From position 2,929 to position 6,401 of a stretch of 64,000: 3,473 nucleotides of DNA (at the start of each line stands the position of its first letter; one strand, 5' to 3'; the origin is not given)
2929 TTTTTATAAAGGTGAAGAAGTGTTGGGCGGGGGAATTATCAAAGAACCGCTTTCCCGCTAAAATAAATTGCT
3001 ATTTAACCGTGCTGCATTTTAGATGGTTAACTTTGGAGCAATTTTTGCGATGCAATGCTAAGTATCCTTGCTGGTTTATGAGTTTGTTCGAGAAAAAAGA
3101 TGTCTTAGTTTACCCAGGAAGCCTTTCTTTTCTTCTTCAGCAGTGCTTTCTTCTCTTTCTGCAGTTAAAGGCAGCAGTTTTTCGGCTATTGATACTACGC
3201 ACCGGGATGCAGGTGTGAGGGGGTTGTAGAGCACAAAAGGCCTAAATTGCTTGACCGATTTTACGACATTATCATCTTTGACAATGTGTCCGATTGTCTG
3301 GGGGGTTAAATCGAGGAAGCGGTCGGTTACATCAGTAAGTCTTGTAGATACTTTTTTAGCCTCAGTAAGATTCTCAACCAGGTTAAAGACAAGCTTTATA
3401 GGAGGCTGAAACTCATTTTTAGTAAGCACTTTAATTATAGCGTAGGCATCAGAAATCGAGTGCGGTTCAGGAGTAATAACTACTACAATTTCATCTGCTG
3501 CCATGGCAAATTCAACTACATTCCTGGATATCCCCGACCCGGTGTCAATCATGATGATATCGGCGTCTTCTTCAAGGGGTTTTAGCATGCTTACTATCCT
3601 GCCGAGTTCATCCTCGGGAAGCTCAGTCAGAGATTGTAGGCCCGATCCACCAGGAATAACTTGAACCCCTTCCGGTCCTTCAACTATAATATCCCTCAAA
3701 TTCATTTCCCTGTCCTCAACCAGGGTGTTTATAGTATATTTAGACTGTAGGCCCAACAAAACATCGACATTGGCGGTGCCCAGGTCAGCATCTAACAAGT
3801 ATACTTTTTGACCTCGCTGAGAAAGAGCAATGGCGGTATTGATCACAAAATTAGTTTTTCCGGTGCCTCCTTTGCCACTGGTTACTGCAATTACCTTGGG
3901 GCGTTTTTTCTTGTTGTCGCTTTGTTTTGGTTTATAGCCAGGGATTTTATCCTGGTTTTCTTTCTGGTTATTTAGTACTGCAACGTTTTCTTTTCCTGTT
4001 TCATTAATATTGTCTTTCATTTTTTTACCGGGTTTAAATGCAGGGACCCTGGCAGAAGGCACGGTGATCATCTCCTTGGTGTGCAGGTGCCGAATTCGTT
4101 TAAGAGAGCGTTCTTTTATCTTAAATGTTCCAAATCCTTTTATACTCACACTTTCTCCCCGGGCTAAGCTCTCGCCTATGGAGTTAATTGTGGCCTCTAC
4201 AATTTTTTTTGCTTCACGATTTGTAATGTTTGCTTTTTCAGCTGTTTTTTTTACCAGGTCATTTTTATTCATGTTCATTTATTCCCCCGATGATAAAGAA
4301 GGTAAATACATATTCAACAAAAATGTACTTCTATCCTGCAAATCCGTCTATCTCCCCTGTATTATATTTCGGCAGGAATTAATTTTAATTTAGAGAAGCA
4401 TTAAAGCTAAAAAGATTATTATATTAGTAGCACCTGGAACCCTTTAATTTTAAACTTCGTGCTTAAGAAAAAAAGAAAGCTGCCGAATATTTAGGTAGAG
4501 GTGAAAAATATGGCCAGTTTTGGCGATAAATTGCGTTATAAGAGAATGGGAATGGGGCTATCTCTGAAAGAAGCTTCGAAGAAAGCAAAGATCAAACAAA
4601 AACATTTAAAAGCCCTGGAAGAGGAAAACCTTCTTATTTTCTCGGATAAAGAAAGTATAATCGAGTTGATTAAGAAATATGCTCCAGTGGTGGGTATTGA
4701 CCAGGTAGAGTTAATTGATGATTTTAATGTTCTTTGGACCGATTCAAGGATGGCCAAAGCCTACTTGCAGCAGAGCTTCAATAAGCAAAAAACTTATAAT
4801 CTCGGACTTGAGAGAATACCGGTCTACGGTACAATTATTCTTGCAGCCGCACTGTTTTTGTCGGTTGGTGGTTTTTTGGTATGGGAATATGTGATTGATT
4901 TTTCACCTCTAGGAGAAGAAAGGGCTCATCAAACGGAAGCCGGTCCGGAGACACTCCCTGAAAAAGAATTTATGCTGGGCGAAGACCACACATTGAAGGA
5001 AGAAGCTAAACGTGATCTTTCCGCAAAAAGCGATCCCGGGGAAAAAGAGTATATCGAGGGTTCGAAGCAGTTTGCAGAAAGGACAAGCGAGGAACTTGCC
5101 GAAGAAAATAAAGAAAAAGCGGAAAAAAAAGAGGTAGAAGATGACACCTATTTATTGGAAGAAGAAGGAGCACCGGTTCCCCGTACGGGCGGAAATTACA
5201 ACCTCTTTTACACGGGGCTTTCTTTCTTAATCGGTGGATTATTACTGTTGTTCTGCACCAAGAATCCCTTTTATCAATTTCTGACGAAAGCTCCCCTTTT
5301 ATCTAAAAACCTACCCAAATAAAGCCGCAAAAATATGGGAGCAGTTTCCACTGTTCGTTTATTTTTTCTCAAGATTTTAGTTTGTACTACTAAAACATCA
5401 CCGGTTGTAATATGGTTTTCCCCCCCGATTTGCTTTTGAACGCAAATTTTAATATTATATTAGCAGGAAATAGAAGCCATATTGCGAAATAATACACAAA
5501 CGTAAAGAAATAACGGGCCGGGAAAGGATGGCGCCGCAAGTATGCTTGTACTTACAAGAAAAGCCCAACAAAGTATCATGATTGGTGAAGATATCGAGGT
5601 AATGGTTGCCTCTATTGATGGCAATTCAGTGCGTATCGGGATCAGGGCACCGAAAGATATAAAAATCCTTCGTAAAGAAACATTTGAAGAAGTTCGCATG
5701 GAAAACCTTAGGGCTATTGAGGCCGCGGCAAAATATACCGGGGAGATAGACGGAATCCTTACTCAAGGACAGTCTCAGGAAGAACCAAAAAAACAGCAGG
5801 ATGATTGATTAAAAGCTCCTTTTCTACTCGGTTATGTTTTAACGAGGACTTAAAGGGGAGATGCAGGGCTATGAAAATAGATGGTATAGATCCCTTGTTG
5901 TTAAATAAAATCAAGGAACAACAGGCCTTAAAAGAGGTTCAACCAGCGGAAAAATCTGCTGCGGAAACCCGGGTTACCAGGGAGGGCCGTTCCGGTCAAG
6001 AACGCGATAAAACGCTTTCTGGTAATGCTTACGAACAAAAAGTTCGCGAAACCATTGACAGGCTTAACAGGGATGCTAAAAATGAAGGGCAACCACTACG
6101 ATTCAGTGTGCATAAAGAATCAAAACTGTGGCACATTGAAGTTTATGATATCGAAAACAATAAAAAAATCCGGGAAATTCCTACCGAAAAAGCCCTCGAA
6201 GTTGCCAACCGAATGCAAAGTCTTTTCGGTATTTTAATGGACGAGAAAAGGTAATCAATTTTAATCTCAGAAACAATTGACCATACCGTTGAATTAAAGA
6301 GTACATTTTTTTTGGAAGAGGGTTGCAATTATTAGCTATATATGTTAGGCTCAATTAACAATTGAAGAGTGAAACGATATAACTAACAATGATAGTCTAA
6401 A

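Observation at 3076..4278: HU-like DNA-binding domain fused to a FlhG/MinD-type ATPase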

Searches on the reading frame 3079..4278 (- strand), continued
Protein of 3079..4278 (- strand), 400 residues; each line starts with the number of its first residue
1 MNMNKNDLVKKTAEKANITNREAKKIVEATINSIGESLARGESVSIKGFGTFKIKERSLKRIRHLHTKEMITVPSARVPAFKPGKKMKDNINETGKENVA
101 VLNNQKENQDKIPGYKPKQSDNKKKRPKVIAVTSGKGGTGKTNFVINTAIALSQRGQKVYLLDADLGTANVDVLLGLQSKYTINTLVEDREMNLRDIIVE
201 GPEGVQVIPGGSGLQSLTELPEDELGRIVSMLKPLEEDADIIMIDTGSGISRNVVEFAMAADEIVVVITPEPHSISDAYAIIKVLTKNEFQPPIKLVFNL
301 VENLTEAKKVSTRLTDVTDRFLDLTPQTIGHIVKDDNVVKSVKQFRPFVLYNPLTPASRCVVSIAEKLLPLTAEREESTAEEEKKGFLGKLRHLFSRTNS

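Call 68: find_encoding_contigs(protein=P0053, flank=5000, max_places=2)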
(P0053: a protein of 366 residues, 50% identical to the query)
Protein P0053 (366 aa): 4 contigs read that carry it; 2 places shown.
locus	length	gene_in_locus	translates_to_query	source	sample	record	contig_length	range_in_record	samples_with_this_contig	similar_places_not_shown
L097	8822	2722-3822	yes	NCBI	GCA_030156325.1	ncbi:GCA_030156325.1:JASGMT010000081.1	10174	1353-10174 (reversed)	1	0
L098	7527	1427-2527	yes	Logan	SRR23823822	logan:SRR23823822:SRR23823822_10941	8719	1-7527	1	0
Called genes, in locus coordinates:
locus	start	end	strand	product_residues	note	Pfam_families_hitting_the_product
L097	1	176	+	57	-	PF01784:DUF34_NIF3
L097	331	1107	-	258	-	PF04015:DUF362, PF03358:FMN_red (faint)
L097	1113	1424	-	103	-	PF06961:DUF1294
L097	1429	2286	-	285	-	PF01261:AP_endonuc_2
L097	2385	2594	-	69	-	-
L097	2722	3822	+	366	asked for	PF12945:PilZNR, PF00142:Fer4_NifH, PF02374:ArsA_ATPase (faint), PF10609:ParA, PF13614:AAA_31, PF01656:CbiA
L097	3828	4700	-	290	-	PF01430:HSP33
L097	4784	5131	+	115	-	-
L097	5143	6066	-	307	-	PF01479:S4, PF00849:PseudoU_synth_2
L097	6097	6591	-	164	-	PF01252:Peptidase_A8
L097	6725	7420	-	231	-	PF01258:zf-dskA_traR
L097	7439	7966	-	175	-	PF00881:Nitroreductase, PF14512:TM1586_NiRdase (weak), PF00881:Nitroreductase, PF14512:TM1586_NiRdase (weak)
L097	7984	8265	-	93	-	PF18910:DUF5665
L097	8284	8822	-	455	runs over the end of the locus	PF05167:DUF711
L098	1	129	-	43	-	?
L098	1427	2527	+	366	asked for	PF12945:PilZNR, PF00142:Fer4_NifH, PF02374:ArsA_ATPase (faint), PF10609:ParA, PF13614:AAA_31, PF01656:CbiA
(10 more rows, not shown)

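Call 71: search_protein_families(library=ncbifam, proteins=[L008:9068-9829:-, L092:4909-5745:-, L093:4985-5734:-, L006:9034-9852:-], max_evalue=0.01)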
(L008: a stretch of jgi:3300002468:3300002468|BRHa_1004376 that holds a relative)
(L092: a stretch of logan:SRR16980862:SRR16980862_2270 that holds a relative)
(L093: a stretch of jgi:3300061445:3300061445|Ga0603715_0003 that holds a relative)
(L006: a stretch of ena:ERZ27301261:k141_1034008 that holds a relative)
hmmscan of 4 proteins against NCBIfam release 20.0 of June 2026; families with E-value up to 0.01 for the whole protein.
L008:9068-9829:- (253 aa): 2 families
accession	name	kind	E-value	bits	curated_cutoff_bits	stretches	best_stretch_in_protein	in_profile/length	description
NF041534.1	rodZ_Strepcoccus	equivalog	1.5e-11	44.1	375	1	4-72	6-74/275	cytoskeleton protein RodZ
NF008109.0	PRK10856.1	equivalog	0.00044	20.1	208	1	154-237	231-313/334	cytoskeleton protein RodZ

L092:4909-5745:- (278 aa): 3 families
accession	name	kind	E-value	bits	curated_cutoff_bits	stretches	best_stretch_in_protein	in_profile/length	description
NF008109.0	PRK10856.1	equivalog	1.7e-12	47.7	208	1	142-259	194-313/334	cytoskeleton protein RodZ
NF041534.1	rodZ_Strepcoccus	equivalog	4.6e-10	39.2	375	1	5-214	7-210/275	cytoskeleton protein RodZ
NF033761.1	gliding_GltJ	equivalog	0.0015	17.7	450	1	94-198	356-459/671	adventurous gliding motility protein GltJ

L093:4985-5734:- (249 aa): 4 families
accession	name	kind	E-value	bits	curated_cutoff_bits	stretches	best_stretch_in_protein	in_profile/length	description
NF041534.1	rodZ_Strepcoccus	equivalog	2.6e-09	36.7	375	1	5-68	7-70/275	cytoskeleton protein RodZ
NF008109.0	PRK10856.1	equivalog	2.2e-08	34.2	208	1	152-231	235-313/334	cytoskeleton protein RodZ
NF006015.0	PRK08154.1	subfamily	0.0011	18.2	204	1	4-88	31-109/314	anaerobic benzoate catabolism transcriptional regulator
NF007408.0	PRK09943.1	equivalog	0.002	17.7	211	1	4-43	8-47/185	HTH-type transcriptional regulator PuuR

L006:9034-9852:- (272 aa): 1 family
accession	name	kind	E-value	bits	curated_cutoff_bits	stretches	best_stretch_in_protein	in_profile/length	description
NF041534.1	rodZ_Strepcoccus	equivalog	9.9e-07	28.2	375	1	4-73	6-75/275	cytoskeleton protein RodZ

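Call 83: search_protein_families(library=pfam, proteins=[L097:2385-2594:-], max_evalue=0.001)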
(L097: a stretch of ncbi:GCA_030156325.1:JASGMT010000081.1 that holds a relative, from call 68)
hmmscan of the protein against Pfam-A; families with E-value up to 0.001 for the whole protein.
L097:2385-2594:- (69 aa): 0 families

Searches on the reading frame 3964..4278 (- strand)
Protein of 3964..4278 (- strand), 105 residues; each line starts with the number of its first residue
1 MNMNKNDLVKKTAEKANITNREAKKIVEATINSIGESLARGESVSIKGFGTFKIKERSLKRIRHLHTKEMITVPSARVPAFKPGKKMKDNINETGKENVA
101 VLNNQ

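Call 3: search_protein_families(library=pfam, proteins=[window:3964-4278:-], max_evalue=0.01)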
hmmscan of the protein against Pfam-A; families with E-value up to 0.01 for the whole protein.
seq(105 aa): 6 families
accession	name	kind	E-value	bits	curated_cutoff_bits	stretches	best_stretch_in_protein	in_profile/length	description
PF00216.26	Bac_DNA_binding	-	1.3e-26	93.1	22.4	1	3-92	1-90/90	Bacterial DNA-binding protein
PF18291.6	HU-HIG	-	1.5e-07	31.9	26.2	1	3-94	32-121/125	HU domain fused to wHTH, Ig, or Glycine-rich motif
PF18175.6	HU-CCDC81_bac_2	-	3.8e-06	27.1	35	1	8-56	3-51/70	CCDC81-like prokaryotic HU domain 2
PF14908.11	HU-CCDC81_euk_1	-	5.6e-06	26.8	26.1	1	13-88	14-82/89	CCDC81 eukaryotic HU domain 1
PF18289.6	HU-CCDC81_euk_2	-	0.0006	20.2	26.1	1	14-60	12-60/75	CCDC81 eukaryotic HU domain 2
PF23835.1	DUF7205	-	0.0068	16.6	27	1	28-83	3-58/128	Domain of unknown function (DUF7205)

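Call 49: search_solved_structures(query=window:3985-4278:-, max_evalue=1e-10, show_alignments=3)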
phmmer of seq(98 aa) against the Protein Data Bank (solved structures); distinct sequences matched with E-value up to 1e-10: 30.
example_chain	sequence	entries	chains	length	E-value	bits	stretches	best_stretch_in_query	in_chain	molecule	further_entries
4qjn_A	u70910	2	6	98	3.9e-21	78.1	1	3-91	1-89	DNA-binding protein HU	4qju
8hd5_A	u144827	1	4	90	4.4e-21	77.9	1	3-91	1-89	DNA-binding protein HU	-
2iif_A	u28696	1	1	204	1.2e-20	76.6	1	5-95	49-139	Integration host factor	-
2iie_A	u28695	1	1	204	1.4e-20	76.4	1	5-95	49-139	Integration host factor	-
1hue_A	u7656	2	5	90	4.6e-20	74.7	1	3-91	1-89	HU PROTEIN | PROTEIN HU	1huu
3rhi_A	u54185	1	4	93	5.9e-19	71.1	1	3-91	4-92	DNA-binding protein HU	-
5fbm_A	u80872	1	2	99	5.1e-18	68.1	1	4-92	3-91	DNA-binding protein HU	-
2o97_B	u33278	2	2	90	9.9e-18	67.2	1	3-92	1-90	DNA-binding protein HU-beta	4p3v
4yew_A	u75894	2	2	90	1.9e-17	66.3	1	3-92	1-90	DNA-binding protein HU-beta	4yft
1b8z_A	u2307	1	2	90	3.3e-17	65.6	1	3-91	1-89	PROTEIN (HISTONELIKE PROTEIN HU)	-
1riy_A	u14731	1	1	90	4.6e-17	65.1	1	3-91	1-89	Hu DNA-binding protein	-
6o8q_A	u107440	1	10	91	6.8e-17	64.6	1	3-91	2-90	DNA-binding protein HU-alpha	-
4yf0_A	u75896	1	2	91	8.4e-17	64.3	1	2-91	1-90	DNA-binding protein HU-alpha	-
1p51_A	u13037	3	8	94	8.5e-17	64.3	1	3-91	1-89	DNA-binding protein HU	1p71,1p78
4yey_A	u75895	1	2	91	8.7e-17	64.2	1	3-91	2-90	DNA-binding protein HU-alpha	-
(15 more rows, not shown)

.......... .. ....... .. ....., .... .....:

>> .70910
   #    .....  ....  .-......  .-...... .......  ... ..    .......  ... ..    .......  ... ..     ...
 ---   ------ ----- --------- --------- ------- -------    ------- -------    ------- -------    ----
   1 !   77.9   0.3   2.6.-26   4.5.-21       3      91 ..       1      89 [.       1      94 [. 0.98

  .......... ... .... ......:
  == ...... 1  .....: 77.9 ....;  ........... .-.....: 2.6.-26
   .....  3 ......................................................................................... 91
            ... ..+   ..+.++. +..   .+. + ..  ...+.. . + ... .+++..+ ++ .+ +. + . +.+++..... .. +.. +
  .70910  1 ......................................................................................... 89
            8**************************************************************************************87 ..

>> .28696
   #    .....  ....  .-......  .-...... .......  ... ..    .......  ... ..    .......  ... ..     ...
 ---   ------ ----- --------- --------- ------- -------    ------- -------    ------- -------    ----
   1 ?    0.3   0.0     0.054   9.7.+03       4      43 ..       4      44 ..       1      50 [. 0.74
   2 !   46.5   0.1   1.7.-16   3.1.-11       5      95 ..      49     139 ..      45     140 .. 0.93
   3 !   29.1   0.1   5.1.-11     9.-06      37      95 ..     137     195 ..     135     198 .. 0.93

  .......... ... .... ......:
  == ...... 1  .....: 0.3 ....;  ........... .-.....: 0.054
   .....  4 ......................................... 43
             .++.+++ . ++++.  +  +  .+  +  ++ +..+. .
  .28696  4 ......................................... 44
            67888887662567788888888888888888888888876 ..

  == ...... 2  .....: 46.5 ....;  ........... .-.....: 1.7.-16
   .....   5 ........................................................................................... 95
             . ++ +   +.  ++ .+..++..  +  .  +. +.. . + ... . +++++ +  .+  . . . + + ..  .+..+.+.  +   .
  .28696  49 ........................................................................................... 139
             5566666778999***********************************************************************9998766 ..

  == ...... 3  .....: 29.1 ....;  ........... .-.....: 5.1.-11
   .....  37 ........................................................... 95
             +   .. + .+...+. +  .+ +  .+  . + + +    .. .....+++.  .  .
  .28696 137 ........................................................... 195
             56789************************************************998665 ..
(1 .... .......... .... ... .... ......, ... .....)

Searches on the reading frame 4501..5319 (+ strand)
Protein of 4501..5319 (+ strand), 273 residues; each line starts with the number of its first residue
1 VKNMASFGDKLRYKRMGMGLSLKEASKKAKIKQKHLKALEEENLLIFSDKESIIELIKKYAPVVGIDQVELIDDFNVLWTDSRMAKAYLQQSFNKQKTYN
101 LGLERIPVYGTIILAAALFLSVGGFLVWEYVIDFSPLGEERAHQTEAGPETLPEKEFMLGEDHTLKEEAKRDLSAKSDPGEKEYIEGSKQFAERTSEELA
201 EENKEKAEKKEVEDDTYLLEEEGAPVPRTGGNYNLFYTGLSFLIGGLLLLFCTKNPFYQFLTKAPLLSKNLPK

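Call 35: search_protein_families(library=pfam, proteins=[window:4501-5319:+], max_evalue=0.01)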
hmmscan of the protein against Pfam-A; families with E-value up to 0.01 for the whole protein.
window:4501-5319:+ (273 aa): 1 family
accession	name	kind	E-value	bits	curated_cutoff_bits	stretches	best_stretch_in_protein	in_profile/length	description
PF13413.12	HTH_25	-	3.2e-10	40.1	24.6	1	11-70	2-61/62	Helix-turn-helix domain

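Call 71: search_protein_families(library=ncbifam, proteins=[window:4510-5319:+], max_evalue=0.01)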
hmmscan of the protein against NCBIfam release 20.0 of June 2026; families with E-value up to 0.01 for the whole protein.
window:4510-5319:+ (270 aa): 1 family
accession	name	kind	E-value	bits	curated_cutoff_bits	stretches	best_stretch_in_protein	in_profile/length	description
NF041534.1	rodZ_Strepcoccus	equivalog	1e-11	44.6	375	1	3-129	5-131/275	cytoskeleton protein RodZ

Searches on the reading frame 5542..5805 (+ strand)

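Call 35: search_protein_families(library=pfam, proteins=[window:5542-5805:+], max_evalue=0.01)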
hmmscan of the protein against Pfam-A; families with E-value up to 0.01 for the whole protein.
window:5542-5805:+ (88 aa): 1 family
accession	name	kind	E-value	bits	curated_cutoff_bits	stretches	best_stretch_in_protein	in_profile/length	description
PF02599.21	CsrA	-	8.9e-23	80.5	27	1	1-51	1-51/53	Global regulator protein family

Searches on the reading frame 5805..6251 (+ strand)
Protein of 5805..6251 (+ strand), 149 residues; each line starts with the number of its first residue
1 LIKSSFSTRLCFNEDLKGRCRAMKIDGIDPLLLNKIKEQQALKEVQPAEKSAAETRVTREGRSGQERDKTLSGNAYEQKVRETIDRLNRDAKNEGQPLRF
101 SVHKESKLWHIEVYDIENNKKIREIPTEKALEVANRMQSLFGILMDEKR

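Call 35: search_protein_families(library=pfam, proteins=[window:5805-6251:+], max_evalue=0.01)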
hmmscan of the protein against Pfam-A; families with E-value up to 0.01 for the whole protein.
window:5805-6251:+ (149 aa): 1 family
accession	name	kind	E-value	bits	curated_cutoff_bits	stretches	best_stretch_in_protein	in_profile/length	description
PF03646.20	FlaG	-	9.1e-19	67.9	23.8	1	50-147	4-101/101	FlaG protein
